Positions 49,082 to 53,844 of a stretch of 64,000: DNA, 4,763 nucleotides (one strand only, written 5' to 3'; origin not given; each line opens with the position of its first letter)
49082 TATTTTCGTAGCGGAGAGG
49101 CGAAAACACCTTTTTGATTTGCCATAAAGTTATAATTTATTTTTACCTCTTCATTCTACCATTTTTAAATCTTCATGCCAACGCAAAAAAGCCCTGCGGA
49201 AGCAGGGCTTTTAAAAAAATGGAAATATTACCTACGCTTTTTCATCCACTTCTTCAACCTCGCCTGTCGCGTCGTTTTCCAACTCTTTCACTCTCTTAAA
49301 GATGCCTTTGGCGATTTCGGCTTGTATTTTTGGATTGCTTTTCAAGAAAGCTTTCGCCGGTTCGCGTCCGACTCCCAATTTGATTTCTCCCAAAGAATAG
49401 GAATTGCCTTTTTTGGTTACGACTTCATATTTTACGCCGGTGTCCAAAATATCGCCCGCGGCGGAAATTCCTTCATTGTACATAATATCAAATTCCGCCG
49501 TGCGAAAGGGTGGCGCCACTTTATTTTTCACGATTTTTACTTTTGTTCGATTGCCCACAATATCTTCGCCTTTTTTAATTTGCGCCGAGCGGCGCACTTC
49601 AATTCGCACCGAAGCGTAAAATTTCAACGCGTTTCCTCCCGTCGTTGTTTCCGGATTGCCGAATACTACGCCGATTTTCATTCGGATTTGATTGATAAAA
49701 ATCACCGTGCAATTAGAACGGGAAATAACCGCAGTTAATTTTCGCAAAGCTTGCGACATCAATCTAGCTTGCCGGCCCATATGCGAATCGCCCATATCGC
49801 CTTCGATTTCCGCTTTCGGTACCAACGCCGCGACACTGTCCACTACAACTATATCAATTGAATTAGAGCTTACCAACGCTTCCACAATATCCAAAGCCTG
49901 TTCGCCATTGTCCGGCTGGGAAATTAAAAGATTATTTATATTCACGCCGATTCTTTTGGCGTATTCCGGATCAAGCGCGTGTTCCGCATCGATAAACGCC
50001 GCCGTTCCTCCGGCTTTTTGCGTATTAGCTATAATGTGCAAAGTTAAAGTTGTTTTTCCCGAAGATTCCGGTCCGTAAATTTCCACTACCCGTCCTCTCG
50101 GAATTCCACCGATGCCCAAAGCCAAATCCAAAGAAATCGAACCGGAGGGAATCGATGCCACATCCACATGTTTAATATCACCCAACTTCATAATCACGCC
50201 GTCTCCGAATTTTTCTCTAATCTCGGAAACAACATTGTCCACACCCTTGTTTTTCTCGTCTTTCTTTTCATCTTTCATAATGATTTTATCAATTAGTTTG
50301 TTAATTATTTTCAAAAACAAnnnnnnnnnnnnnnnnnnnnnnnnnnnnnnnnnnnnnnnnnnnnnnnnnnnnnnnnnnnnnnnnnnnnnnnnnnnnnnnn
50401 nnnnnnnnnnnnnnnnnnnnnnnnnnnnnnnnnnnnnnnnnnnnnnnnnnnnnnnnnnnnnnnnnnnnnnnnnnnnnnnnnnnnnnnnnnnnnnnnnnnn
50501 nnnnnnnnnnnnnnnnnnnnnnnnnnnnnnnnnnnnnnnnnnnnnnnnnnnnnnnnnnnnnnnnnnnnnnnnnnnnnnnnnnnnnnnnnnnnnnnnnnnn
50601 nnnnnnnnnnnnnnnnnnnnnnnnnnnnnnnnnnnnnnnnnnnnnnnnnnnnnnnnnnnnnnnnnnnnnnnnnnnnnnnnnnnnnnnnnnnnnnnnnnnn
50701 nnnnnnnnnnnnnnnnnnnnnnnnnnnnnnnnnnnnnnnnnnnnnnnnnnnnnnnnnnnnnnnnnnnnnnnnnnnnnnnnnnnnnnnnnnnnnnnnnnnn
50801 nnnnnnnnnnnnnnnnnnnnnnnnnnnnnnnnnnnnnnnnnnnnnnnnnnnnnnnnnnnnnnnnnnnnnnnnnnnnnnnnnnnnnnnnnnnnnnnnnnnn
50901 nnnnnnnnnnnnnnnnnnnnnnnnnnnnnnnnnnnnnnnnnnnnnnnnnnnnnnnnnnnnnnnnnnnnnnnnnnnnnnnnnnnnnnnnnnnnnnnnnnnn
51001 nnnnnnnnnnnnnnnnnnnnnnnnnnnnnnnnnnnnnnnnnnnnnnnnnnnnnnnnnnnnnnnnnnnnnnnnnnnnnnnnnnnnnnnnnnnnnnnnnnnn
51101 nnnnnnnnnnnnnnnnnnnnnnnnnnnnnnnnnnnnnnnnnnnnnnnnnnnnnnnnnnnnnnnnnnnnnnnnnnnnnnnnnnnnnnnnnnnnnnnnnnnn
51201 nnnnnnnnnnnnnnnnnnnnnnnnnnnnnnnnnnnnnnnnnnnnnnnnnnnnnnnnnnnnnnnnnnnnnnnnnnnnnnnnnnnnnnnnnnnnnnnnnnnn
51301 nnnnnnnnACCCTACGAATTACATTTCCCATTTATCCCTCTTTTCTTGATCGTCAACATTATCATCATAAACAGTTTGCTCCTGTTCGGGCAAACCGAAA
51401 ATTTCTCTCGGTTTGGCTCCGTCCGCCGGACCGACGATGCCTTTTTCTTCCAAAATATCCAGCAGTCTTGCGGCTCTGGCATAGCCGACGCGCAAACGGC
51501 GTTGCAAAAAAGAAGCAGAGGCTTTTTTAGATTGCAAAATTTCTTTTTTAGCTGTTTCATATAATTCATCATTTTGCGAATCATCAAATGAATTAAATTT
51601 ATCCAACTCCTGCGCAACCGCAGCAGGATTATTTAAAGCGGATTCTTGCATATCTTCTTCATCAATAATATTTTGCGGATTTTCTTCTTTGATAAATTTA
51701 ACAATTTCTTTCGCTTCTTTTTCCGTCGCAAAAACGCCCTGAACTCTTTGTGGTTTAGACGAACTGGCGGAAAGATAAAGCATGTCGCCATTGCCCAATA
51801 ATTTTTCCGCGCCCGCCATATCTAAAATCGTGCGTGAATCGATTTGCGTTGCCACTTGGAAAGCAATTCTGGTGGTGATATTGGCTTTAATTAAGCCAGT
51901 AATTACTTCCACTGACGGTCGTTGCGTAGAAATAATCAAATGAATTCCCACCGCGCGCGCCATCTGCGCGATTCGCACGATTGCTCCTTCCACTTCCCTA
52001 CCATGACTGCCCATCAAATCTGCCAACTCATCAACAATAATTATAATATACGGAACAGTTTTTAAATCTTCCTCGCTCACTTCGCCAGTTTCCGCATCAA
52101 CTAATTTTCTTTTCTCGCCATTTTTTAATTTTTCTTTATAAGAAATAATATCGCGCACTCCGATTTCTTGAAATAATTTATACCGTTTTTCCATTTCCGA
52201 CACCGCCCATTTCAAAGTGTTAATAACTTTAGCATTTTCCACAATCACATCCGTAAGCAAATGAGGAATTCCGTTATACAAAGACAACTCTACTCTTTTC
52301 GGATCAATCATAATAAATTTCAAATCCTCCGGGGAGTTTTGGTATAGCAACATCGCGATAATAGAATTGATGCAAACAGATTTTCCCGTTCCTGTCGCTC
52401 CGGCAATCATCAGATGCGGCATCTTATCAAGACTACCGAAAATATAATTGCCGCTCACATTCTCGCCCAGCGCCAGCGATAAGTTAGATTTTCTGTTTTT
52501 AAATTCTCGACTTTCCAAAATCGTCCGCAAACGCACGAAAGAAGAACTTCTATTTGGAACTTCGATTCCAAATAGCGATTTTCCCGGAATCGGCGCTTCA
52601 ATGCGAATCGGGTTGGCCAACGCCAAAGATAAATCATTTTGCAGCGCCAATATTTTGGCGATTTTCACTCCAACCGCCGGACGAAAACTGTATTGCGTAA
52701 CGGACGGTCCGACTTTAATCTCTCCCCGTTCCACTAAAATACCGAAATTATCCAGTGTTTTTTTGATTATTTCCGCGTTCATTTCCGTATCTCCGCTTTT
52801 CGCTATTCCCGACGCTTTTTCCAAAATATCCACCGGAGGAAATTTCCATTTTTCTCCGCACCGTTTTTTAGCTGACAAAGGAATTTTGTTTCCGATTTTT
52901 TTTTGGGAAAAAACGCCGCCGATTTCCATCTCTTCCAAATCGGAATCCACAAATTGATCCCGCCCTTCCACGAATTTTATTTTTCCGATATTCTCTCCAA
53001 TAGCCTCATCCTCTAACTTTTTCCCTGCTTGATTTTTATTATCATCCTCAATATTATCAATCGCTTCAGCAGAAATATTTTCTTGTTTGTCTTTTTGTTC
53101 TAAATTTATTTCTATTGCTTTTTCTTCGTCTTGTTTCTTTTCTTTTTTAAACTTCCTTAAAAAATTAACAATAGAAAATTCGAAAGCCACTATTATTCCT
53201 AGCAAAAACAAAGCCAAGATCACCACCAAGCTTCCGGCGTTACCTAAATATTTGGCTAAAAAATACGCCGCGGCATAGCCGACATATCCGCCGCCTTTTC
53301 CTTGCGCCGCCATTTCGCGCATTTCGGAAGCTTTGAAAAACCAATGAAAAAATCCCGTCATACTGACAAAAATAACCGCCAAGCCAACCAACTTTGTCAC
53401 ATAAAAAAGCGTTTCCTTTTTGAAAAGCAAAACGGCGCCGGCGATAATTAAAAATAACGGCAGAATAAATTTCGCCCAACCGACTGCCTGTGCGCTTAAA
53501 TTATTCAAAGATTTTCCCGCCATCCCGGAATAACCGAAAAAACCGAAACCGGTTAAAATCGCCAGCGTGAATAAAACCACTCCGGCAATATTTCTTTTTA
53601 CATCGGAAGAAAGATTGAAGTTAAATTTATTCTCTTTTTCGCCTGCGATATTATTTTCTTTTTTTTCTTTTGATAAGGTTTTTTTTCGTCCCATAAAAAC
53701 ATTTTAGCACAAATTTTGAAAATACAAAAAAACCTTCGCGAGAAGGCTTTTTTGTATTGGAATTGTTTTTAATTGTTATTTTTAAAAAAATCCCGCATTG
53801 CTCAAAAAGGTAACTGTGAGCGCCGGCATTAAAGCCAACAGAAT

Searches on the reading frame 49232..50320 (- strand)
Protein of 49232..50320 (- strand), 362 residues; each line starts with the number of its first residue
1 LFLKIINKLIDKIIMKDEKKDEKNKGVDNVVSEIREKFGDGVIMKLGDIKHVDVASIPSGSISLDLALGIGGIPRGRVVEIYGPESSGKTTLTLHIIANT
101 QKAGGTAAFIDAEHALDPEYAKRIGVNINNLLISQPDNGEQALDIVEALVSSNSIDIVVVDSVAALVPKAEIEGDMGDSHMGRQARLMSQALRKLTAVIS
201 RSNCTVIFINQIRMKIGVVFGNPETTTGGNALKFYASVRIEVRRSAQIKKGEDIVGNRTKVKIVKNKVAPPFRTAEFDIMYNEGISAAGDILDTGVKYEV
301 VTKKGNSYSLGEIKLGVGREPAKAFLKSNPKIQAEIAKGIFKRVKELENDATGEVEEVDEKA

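Call 51: search_protein_families(library=pfam, proteins=[window:49232-50320:-], max_evalue=0.0001)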
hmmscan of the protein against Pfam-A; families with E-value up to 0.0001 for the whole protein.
window:49232-50320:- (362 aa): 8 families
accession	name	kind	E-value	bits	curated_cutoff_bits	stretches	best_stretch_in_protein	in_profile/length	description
PF00154.27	RecA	-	9.6e-140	464.9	27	1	27-286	3-262/262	recA bacterial DNA recombination protein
PF21096.2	RecA_C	-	3.3e-14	53.2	27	1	289-343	1-55/57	RecA C-terminal domain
PF08423.17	Rad51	-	5e-12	46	22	1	53-245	4-212/244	Rad51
PF06745.19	ATPase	-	2.3e-08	34.1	26.6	1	63-128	7-74/231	KaiC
PF01637.24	ATPase_2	-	3.8e-06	27.3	33.2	1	78-202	22-108/225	ATPase domain predominantly from Archaea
PF02283.22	CobU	-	2.1e-05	24.6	27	1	81-211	3-123/168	Cobinamide kinase / cobinamide phosphate guanyltransferase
PF13481.12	AAA_25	-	4.3e-05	23.6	27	0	71-209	28-187/195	AAA domain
PF13479.12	AAA_24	-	5e-05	23.7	27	0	78-180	4-90/195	AAA domain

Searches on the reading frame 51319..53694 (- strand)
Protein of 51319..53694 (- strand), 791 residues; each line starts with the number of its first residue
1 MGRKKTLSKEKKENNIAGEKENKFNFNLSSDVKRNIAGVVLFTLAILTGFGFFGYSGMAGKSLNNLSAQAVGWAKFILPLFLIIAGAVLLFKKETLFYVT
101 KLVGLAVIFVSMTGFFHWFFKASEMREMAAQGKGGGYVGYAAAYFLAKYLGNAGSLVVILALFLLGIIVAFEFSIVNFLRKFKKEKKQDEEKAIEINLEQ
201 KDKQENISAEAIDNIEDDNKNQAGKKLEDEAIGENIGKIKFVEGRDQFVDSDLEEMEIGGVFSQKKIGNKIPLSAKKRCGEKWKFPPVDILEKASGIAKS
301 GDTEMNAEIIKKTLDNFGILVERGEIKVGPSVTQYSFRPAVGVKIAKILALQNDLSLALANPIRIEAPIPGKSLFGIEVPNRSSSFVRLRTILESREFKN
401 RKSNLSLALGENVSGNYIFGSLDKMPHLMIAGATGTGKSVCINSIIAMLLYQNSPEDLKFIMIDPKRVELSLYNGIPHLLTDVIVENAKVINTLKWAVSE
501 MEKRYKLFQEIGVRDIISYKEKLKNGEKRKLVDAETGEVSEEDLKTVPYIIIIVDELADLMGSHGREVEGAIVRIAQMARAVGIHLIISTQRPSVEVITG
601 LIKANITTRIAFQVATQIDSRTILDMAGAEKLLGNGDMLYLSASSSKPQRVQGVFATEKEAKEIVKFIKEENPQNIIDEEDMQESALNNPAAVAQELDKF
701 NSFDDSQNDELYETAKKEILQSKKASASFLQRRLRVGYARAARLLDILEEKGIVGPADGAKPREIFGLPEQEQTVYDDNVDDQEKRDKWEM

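Call 20: search_protein_families(library=pfam, proteins=[window:51319-53694:-], max_evalue=0.001)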
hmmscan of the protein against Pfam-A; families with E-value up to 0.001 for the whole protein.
window:51319-53694:- (791 aa): 5 families
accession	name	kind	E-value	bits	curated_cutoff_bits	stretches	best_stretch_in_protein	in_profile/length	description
PF01580.24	FtsK_SpoIIIE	-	1e-60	205.4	24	1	389-595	2-221/221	FtsK/SpoIIIE family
PF09397.16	FtsK_gamma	-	3.8e-25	87.8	30.6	1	707-766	2-61/63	Ftsk gamma domain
PF17854.6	FtsK_alpha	-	1.2e-24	86.8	22.9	1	285-381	1-101/101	FtsK alpha domain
PF13491.11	FtsK_4TM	-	6.3e-16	59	23.1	1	57-182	48-170/171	4TM region of DNA translocase FtsK/SpoIIIE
PF12846.13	AAA_10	-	0.00014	21.5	27.5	0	417-472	13-64/362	AAA-like domain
